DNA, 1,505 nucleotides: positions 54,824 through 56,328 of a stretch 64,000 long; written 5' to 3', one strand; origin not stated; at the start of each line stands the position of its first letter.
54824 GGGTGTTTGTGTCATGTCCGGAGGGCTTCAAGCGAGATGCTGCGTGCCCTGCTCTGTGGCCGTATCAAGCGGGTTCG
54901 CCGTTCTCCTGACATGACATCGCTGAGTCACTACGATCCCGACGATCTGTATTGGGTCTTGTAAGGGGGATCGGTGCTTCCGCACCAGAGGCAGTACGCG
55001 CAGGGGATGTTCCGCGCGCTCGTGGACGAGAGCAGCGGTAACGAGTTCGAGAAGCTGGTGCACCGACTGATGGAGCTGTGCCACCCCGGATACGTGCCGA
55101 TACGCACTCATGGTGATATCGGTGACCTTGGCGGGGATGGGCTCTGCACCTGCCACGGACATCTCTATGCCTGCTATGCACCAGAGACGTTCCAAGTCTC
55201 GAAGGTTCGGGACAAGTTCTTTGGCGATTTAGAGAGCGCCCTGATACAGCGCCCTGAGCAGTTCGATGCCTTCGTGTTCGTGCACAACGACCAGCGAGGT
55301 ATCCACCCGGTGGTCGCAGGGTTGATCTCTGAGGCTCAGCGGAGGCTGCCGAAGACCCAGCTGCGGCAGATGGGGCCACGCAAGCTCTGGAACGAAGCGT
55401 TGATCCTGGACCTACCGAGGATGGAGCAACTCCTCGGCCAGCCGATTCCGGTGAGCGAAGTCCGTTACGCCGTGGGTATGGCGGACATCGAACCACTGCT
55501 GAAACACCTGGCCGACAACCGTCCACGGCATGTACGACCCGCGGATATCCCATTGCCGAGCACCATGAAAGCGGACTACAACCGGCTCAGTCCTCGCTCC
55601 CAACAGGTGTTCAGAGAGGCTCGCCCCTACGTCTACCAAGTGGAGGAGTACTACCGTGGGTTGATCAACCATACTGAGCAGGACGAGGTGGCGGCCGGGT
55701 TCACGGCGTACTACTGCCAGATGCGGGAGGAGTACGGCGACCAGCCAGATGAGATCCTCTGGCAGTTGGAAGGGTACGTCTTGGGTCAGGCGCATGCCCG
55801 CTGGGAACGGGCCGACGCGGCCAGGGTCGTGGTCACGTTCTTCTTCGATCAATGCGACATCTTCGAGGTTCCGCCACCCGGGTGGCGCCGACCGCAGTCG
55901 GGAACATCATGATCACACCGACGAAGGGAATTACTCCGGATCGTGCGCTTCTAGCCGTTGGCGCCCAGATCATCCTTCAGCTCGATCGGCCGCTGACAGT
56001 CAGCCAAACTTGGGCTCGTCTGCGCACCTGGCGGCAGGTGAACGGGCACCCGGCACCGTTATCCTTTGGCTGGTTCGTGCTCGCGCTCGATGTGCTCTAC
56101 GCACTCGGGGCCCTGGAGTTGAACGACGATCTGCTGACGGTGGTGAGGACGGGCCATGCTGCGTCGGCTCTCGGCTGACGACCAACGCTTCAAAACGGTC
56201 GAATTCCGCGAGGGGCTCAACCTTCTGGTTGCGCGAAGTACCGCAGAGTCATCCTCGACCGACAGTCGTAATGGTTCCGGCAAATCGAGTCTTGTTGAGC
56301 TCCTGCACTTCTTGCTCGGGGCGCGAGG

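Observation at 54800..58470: Lower-GC islet carrying an ABC-3C-like three-component conflict (defence) cassette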

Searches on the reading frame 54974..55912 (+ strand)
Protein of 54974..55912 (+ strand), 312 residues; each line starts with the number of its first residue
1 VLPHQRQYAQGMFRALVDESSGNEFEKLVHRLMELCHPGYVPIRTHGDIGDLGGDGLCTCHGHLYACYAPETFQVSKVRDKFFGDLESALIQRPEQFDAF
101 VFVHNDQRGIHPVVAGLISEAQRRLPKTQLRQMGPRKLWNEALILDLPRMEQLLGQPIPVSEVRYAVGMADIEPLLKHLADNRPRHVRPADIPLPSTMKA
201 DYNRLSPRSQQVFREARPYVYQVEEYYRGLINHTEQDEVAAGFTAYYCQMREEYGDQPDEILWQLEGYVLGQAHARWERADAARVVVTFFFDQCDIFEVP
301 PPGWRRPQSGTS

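Call 3: search_protein_families(library=pfam, proteins=[window:54974-55912:+], max_evalue=1)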
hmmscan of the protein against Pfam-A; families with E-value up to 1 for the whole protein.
window:54974-55912:+ (312 aa): 2 families
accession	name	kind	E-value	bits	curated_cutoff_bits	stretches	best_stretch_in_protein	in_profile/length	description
PF20275.3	CTD10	-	2.7e-19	70.5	28.1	1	171-298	2-134/134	C-terminal domain 10 of the ABC-three component (ABC-3C) systems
PF20277.3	CTD11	-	0.076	14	27.7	1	232-297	77-138/138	C-terminal domain 11 of the ABC-three component (ABC-3C) systems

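Call 4: search_protein_families(library=padloc, proteins=[window:54974-55912:+], max_evalue=1)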
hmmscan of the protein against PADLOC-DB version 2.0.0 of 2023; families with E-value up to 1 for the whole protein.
window:54974-55912:+ (312 aa): 3 families
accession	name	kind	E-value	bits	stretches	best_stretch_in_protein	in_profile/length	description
PDLC04772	PDC-M68A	-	2.3e-10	38.9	1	166-298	118-251/253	-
PDLC03852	LmuA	-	4.9e-07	28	1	16-74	14-76/336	-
PDLC04773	PDC-M68A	-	8.9e-05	20.6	1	172-300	62-196/200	-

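Call 5: search_protein_families(library=ncbifam, proteins=[window:54974-55912:+], max_evalue=1)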
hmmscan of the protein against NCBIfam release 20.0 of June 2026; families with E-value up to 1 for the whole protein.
window:54974-55912:+ (312 aa): 0 families

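Call 9: find_homologous_proteins(query=window:54974-55912:+)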
Query window:54974-55912:+ (312 aa): 77 proteins with E <= 0.001 among 922 candidates.
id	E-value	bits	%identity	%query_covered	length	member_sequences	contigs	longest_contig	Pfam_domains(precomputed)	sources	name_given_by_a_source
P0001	5.4e-216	734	100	100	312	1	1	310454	PF20275.4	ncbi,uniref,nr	ncbi:hypothetical protein DPM19_19235 [Actinomadura craniellae]|uniref:ABC-three component systems C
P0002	4.1e-164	564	76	100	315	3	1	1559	PF20275.4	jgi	-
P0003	5.1e-154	530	73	100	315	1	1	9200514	PF20275.4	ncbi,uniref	ncbi:ABC-three component system protein [Spirillospora sp. CA-294931]|uniref:ABC-three component sys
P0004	2.1e-150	519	71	99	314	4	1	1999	PF20275.4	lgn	-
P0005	2.6e-129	449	63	98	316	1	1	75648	PF20275.4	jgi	jgi:hypothetical protein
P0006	7.4e-129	448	63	98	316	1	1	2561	PF20275.4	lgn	-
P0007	1.2e-126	440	63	98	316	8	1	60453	PF20275.4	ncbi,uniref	ncbi:ABC-three component system protein [Streptomyces sp. NPDC047985]|uniref:ABC-three component sys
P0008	2.8e-125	436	63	98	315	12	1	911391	PF20275.4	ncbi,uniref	ncbi:ABC-three component system protein [Streptomyces sp. NPDC048504]|uniref:ABC-three component sys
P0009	3.9e-123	429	60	98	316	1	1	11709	PF20275.4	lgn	-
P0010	4.9e-123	429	62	97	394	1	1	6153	PF20275.4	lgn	-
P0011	2.7e-122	426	62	93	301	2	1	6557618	PF20275.4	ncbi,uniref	ncbi:hypothetical protein OG974_23450 [Streptomyces sp. NBC_00597]|uniref:ABC-three component system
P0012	2.8e-122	426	60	98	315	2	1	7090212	PF20275.4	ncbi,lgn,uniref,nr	ncbi:ABC-three component system protein [Peterkaempfera bronchialis]|uniref:ABC-three component syst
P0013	7.8e-120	418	62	93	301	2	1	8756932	PF20275.4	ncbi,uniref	ncbi:ABC-three component system protein [Streptomyces sp. NBC_01506]|uniref:ABC-three component syst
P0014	9.5e-116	405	58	98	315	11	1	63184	PF20275.4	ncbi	-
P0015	2.9e-115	403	62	93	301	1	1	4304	PF20275.4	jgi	jgi:hypothetical protein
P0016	5.1e-115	402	57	98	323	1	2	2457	PF20275.4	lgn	-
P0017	6.0e-115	402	57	98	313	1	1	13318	PF20275.4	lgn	-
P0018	1.2e-112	395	58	99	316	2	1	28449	PF20275.4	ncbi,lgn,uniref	ncbi:ABC-three component system protein [Nocardia sp. NPDC004604]|uniref:ABC-three component system 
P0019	3.4e-111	390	56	98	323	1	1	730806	PF20275.4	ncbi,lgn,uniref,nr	ncbi:ABC-three component system protein [Nocardia macrotermitis]|uniref:ABC-three component systems 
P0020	4.6e-110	386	61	88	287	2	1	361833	PF20275.4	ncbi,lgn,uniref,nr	ncbi:hypothetical protein SAMN05421773_10597 [Streptomyces aidingensis]|uniref:ABC-three component s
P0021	1.4e-109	384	61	92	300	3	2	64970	PF20275.4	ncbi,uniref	ncbi:ABC-three component system protein [Streptomyces xiamenensis]|uniref:ABC-three component system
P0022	6.3e-109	382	59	92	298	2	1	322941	PF20275.4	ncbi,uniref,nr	ncbi:ABC-three component system protein [Sinosporangium album]|uniref:ABC-three component system pro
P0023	2.0e-108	381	57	98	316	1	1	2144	PF20275.4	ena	-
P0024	2.7e-106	374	57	97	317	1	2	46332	PF20275.4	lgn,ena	-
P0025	4.8e-104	366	53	100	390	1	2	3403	PF20275.4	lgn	-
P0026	2.1e-98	348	50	99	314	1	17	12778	PF20275.4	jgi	jgi:hypothetical protein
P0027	7.3e-97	343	52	97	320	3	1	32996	PF20275.4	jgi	jgi:hypothetical protein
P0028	1.0e-90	322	53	89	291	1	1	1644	PF20275.4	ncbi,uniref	ncbi:ABC-three component system protein, partial [Nocardia sp. NPDC058497]|uniref:ABC-three componen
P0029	6.2e-88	313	51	99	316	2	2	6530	PF20275.4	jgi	jgi:hypothetical protein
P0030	3.4e-84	301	48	99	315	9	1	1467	PF20275.4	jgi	-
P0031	2.4e-80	288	46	96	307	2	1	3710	PF20275.4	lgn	-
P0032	7.0e-80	287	44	99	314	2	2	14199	PF20275.4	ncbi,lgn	-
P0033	1.5e-79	286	45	98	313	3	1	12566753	PF20275.4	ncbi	ncbi:ABC-three component system protein [Actinoallomurus acanthiterrae]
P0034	8.3e-77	277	45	97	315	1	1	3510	PF20275.4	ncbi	-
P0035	5.0e-76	274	43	97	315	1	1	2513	PF20275.4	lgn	-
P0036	6.5e-75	270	44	99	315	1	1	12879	PF20275.4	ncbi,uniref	ncbi:ABC-three component system protein [Amycolatopsis sp. NPDC058278]|uniref:ABC-three component sy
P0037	6.7e-74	267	43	98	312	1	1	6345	PF20275.4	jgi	jgi:hypothetical protein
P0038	1.9e-73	266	44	98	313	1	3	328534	PF20275.4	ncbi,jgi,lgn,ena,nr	ncbi:MAG TPA: ABC-three component system protein [Streptosporangiaceae bacterium]|nr:ABC-three compo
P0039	1.3e-72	263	44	97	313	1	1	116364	PF20275.4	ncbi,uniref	ncbi:ABC-three component system protein [Kitasatospora sp. NPDC004669]|uniref:ABC-three component sy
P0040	1.7e-72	263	44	97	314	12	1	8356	PF20275.4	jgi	jgi:hypothetical protein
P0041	1.9e-72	262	44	96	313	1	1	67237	PF20275.4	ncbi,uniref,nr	ncbi:ABC-three component system protein [Microbispora siamensis]|uniref:ABC-three component systems 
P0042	2.1e-72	262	44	96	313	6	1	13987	PF20275.4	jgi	jgi:hypothetical protein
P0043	5.8e-72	261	44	96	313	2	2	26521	PF20275.4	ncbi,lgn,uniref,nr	ncbi:ABC-three component system protein [Kitasatospora purpeofusca]|uniref:ABC-three component syste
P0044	8.8e-72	260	42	100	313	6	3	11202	PF20275.4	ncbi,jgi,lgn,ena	-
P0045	3.1e-71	258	44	96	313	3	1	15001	PF20275.4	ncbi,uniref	ncbi:ABC-three component system protein [Kitasatospora cineracea]|uniref:ABC-three component system 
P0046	4.6e-71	258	42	97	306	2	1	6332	PF20275.4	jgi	jgi:hypothetical protein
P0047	9.7e-71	257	43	97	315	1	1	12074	PF20275.4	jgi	jgi:hypothetical protein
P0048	1.3e-70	256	43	97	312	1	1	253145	PF20275.4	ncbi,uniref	ncbi:ABC-three component system protein [Streptomyces sp. NPDC059850]|uniref:ABC-three component sys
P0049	1.4e-70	256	41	97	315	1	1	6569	PF20275.4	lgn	-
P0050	3.5e-70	255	42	97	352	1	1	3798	PF20275.4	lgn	-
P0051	4.8e-70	254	42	96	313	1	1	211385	PF20275.4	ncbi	ncbi:hypothetical protein GCM10022221_20630 [Actinocorallia aurea]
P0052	2.8e-69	252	42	96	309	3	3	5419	PF20275.4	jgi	jgi:hypothetical protein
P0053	4.1e-69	251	41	96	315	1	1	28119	PF20275.4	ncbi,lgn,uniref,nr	ncbi:ABC-three component system protein [Amycolatopsis pittospori]|uniref:ABC-three component system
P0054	1.5e-68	250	43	97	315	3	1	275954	PF20275.4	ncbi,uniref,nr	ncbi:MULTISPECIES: ABC-three component system protein [Streptomyces]|uniref:ABC-three component syst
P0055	1.7e-68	249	43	98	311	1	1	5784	PF20275.4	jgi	jgi:hypothetical protein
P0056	2.9e-68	249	41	97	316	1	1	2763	PF20275.4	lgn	-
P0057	3.3e-68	248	42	99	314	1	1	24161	PF20275.4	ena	-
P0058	3.4e-68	248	41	96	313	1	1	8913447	PF20275.4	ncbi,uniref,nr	ncbi:hypothetical protein OHA18_20640 [Kribbella sp. NBC_00709]|uniref:ABC-three component system pr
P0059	7.9e-68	247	41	97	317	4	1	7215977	PF20275.4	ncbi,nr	ncbi:hypothetical protein UA75_06010 [Actinoalloteichus sp. GBA129-24]|nr:hypothetical protein UA75_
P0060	2.0e-67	246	41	98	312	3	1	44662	PF20275.4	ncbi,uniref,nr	ncbi:ABC-three component system protein [Streptomyces sp. SM12]|uniref:ABC-three component system pr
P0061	2.6e-67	245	44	89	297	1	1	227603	PF20275.4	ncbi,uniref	ncbi:ABC-three component system protein [Micromonospora sp. CPCC 205546]|uniref:ABC-three component 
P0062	1.5e-66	243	41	98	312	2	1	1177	PF20275.4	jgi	jgi:hypothetical protein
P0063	2.7e-63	232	37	97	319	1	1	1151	PF20275.4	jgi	-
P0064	2.0e-62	229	41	96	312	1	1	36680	PF20275.4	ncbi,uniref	ncbi:ABC-three component system protein [Sphaerisporangium sp. NPDC049003]|uniref:ABC-three componen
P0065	2.2e-62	229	41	96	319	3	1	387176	PF20275.4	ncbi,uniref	ncbi:ABC-three component system protein [Catellatospora methionotrophica]|uniref:ABC-three component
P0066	4.5e-61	225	40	96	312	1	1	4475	PF20275.4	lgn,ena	-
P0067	1.5e-60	223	38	98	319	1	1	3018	PF20275.4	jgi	jgi:hypothetical protein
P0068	3.2e-60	222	41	92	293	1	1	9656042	PF20275.4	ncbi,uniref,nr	ncbi:hypothetical protein J2S43_004490 [Catenuloplanes nepalensis]|uniref:ABC-three component system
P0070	3.0e-59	219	40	99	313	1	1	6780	PF20275.4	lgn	-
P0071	1.3e-58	217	40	96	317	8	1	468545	PF20275.4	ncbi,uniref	ncbi:ABC-three component system protein [Streptomyces sp. NPDC051740]|uniref:ABC-three component sys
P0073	2.3e-52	196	41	86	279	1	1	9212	PF20275.4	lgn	-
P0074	8.7e-51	191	38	87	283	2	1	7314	PF20275.4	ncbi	-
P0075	4.4e-47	179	37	88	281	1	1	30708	PF20275.4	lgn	-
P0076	1.0e-15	76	26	96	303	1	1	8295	PF20275.4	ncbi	-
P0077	2.8e-15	74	26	96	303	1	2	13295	PF20275.4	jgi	-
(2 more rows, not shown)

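Call 11: search_solved_structures(query=window:54974-55912:+, max_evalue=10)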
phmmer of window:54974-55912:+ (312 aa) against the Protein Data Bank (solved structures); distinct sequences matched with E-value up to 10: 3.
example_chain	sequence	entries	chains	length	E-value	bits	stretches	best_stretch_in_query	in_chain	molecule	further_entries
2y38_A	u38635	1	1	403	0.15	14.5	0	41-72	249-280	LAMININ SUBUNIT ALPHA-5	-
3c7m_A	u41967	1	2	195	0.94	11.9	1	211-263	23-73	Thiol:disulfide interchange protein dsbA-like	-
5tgf_A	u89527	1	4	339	1.3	11.4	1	18-60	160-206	Uncharacterized protein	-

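Call 23: predict_structure(alignment_id=A1)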
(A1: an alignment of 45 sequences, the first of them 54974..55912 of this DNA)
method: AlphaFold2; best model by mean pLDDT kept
length: 312 residues; sequences in the alignment: 45
mean_pLDDT: 84.2   pTM: 0.59
mean pLDDT of the five models: 84.2, 84.0, 83.0, 81.2, 80.1
residues with pLDDT >= 90: 131; 70-90: 133; 50-70: 42; < 50: 6
segments of 3 or more residues with pLDDT < 50: 310-312
pLDDT, mean of each block of 10 residues (from residue 1): 89 96 95 96 69 88 96 93 95 94 92 94 94 96 96 94 57 73 60 63 85 84 81 77 86 88 85 70 87 75 71 40
secondary structure, 60 per line:
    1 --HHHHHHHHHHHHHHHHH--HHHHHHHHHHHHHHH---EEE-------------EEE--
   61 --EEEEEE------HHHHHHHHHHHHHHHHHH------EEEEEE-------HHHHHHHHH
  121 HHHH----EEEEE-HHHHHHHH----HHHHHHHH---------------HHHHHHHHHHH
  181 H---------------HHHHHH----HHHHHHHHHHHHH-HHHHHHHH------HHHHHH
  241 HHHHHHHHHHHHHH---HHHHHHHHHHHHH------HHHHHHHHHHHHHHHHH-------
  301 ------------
elements in order: H3-19 H22-36 E40-42 E56-58 E63-68 H75-92 E99-104 H112-124 E129-133 H135-142 H147-154 H170-181 H197-202 H207-219 H221-228 H235-254 H258-270 H277-293

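Call 31: search_solved_structures(query=A1, max_evalue=10, show_alignments=4)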
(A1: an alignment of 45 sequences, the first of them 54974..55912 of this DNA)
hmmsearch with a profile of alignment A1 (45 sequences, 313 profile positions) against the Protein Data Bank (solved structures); distinct sequences matched with E-value up to 10: 6.
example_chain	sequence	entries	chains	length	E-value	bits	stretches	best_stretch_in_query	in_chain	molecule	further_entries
1x9g_A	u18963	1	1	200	0.58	12.7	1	84-118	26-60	PUTATIVE MAR1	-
7ar7_D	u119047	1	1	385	1.4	11.5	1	148-188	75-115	NADH dehydrogenase [ubiquinone] iron-sulfur protein 2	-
8bpx_D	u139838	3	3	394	1.4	11.4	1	148-188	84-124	NADH dehydrogenase [ubiquinone] iron-sulfur protein 2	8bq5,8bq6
7aqr_D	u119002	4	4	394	1.4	11.4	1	148-188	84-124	NADH dehydrogenase subunit 7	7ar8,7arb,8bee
1xn4_A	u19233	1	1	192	1.4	11.4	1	84-114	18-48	ribonuclease MAR1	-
7a23_G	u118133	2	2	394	1.5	11.3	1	149-188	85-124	Nad7m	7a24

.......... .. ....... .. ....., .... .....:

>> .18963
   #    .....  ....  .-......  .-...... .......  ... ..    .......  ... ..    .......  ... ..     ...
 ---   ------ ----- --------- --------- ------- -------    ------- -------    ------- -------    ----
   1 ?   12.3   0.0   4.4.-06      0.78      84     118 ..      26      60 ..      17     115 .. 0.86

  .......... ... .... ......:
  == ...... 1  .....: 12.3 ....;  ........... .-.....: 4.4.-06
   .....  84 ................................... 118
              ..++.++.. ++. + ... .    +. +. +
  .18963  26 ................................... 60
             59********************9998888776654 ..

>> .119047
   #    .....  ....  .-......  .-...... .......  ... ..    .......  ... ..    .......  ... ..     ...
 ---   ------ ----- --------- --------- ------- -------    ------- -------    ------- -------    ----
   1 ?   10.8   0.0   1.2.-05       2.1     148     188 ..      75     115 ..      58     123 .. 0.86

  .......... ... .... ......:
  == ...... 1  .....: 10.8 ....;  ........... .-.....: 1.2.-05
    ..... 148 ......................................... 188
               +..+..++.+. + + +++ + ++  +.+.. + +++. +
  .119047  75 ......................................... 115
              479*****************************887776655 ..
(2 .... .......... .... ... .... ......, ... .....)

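Call 61: search_protein_families(library=pfam, alignment_id=A1, max_evalue=10)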
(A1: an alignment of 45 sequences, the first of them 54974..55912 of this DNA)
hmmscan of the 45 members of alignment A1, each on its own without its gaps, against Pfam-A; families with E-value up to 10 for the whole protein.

A. member 1, window:54974-55912:+ (312 aa): 2 families
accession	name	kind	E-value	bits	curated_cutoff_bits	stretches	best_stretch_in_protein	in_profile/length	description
PF20275.3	CTD10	-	2.7e-19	70.5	28.1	1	171-298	2-134/134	C-terminal domain 10 of the ABC-three component (ABC-3C) systems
PF20277.3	CTD11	-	0.076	14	27.7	1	232-297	77-138/138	C-terminal domain 11 of the ABC-three component (ABC-3C) systems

B. families by the number of members that match (of 45 scanned): 20 families
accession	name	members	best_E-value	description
PF20275.3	CTD10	45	1e-23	C-terminal domain 10 of the ABC-three component (ABC-3C) systems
PF20277.3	CTD11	18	0.0076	C-terminal domain 11 of the ABC-three component (ABC-3C) systems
PF25050.1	TARBP1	3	0.012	TARBP1 domain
PF23989.1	PilB3_C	2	0.15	PilB3-like, C-terminal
PF20440.3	GvpD_bR2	1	0.012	GvpD basic region 2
PF11943.13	DUF3460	1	0.02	Protein of unknown function (DUF3460)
PF18833.7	TPR_22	1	0.02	Tetratricopeptide repeat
PF00809.28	Pterin_bind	1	0.03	Pterin binding enzyme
PF20797.2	HepT-like_2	1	0.034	HepT-like protein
PF13232.12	Complex1_LYR_1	1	0.037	Complex1_LYR-like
PF14598.12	PAS_11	1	0.043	PAS domain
PF21535.2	HVO_2248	1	0.11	Uncharacterized motility-related protein HVO_2248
PF17315.7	FMP23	1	0.12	Found in mitochondrial proteome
PF18159.6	S_4TM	1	0.13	SMODS-associating 4TM effector domain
PF07120.17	DUF1376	1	0.17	Protein of unknown function (DUF1376)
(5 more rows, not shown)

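Call 62: search_protein_families(library=padloc, alignment_id=A1, max_evalue=0.1)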
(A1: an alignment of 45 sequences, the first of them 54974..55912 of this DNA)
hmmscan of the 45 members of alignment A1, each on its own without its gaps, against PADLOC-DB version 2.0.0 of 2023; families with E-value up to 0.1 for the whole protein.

A. member 1, window:54974-55912:+ (312 aa): 3 families
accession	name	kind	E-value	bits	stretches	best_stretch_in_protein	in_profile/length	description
PDLC04772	PDC-M68A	-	2.3e-10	38.9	1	166-298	118-251/253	-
PDLC03852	LmuA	-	4.9e-07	28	1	16-74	14-76/336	-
PDLC04773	PDC-M68A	-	8.9e-05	20.6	1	172-300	62-196/200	-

B. families by the number of members that match (of 45 scanned): 6 families
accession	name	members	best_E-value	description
PDLC04772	PDC-M68A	45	2.6e-26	-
PDLC04773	PDC-M68A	44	4.9e-21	-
PDLC03852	LmuA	43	3.1e-08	-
PDLC00469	JetB1|JetB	1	0.013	DUF4194 domain; MukE-like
PDLC00524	JetD1|JetD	1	0.015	DUF2220; DUF3322; DUF2399 domain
PDLC00304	PtuA1|PtuA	1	0.039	AAA ATPase domain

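Call 93: fold_search(model_id=the predicted structure, library=pdb)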
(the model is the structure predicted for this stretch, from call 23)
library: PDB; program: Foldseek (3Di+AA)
matches with E <= 10: 710; with E <= 0.001: 0
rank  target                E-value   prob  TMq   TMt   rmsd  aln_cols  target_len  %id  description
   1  6vvo_D                5.4e-02  0.23  0.15  0.16  21.4       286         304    8  Structure of the human clamp loader (Replication Factor C, RFC) bound to the sliding clamp (Proliferating Cell Nuclear (released 2020-02-26)
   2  5c2k                  6.0e-02  0.30  0.18  0.15  22.4       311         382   10  Crystal structure of the fusion protein linked by RhoA and the GAP domain of MgcRacGAP (released 2016-06-22)
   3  2bhn_A                6.7e-02  0.38  0.19  0.25  18.8       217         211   15  XPF from Aeropyrum pernix (released 2005-02-23)
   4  2bhn_C                7.5e-02  0.57  0.18  0.26  16.1       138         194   18  XPF from Aeropyrum pernix (released 2005-02-23)
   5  7thj_D                1.1e-01  0.20  0.16  0.16  19.8       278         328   11  Structure of the yeast clamp loader (Replication Factor C RFC) bound to the sliding clamp (Proliferating Cell Nuclear  (released 2022-02-16)
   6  8q3k_E                1.9e-01  0.63  0.23  0.32  13.5       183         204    9  The open state of the ASFV apo-RNA polymerase (released 2024-02-14)
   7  9jjx_A                2.0e-01  0.08  0.15  0.12  27.6       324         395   13  Truncated RNF112, GDP-bound form 2 (released 2025-04-23)
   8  8q3b_E                2.1e-01  0.51  0.22  0.31  13.2       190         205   10  The closed state of the ASFV apo-RNA polymerase (released 2024-02-14)
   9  2bhn_B                2.4e-01  0.30  0.18  0.25  17.5       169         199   12  XPF from Aeropyrum pernix (released 2005-02-23)
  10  8q3y_A                2.5e-01  0.96  0.29  0.21   4.9       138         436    9  Crystal structure of apo Can2 from Thermoanaerobacter brockii (released 2023-11-22)
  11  8zwo_E                2.7e-01  0.13  0.17  0.16  21.3       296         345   10  Structure of CTF18-PCNA with ATP (released 2025-06-18)
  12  1j24                  2.8e-01  0.57  0.21  0.39   6.6       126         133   15  Crystal structure of archaeal XPF/Mus81 homolog, Hef from Pyrococcus furiosus, nuclease domain, Ca cocrystal (released 2003-04-22)
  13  8y80_A                2.8e-01  0.54  0.19  0.14   6.3       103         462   14  Cryo-EM structure of the tetrameric SPARSA gRNA-ssDNA complex (released 2024-10-16)
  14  2bgw_A                2.8e-01  0.14  0.17  0.22  21.6       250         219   12  XPF from Aeropyrum pernix, complex with DNA (released 2005-02-23)
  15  3glh_E                2.8e-01  0.12  0.17  0.16  19.5       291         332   14  Crystal Structure of the E. coli clamp loader bound to Psi Peptide (released 2009-05-26)
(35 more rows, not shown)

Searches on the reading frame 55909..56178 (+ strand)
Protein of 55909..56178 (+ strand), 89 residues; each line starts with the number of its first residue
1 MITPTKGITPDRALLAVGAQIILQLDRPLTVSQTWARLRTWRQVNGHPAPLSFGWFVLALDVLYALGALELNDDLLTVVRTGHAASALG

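Call 3: search_protein_families(library=pfam, proteins=[window:55909-56178:+], max_evalue=1)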
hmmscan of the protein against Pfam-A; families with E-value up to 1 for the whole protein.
window:55909-56178:+ (89 aa): 2 families
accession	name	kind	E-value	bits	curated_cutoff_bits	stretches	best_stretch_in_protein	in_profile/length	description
PF20293.4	MC6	-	5.8e-22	77.9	27.2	1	4-77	2-73/76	ABC-three component (ABC-3C) system Middle Component 6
PF20292.4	MC7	-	0.00045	20.7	27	1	53-74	44-65/69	ABC-three component (ABC-3C) system Middle Component 7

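Call 4: search_protein_families(library=padloc, proteins=[window:55909-56178:+], max_evalue=1)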
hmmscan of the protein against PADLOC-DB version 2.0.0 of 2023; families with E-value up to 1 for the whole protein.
window:55909-56178:+ (89 aa): 0 families

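Call 5: search_protein_families(library=ncbifam, proteins=[window:55909-56178:+], max_evalue=1)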
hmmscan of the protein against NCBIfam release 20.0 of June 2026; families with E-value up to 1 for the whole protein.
window:55909-56178:+ (89 aa): 0 families

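Call 73: search_solved_structures(query=window:55909-56178:+, max_evalue=10)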
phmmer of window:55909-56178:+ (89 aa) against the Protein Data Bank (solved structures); distinct sequences matched with E-value up to 10: 3.
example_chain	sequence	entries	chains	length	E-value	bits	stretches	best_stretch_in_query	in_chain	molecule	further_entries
7y22_Y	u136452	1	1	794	0.32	14.5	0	7-58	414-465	phage tail tubular protein B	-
7mrk_A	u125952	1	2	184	0.78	13.3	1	22-49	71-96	Amyloid-beta A4 protein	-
7mrm_B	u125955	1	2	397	1.8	12.1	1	22-49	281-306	Fusion protein of Chicken CNTN3 FN1-FN2 domains and Amyloid-beta A4 protein,Amyloid-beta A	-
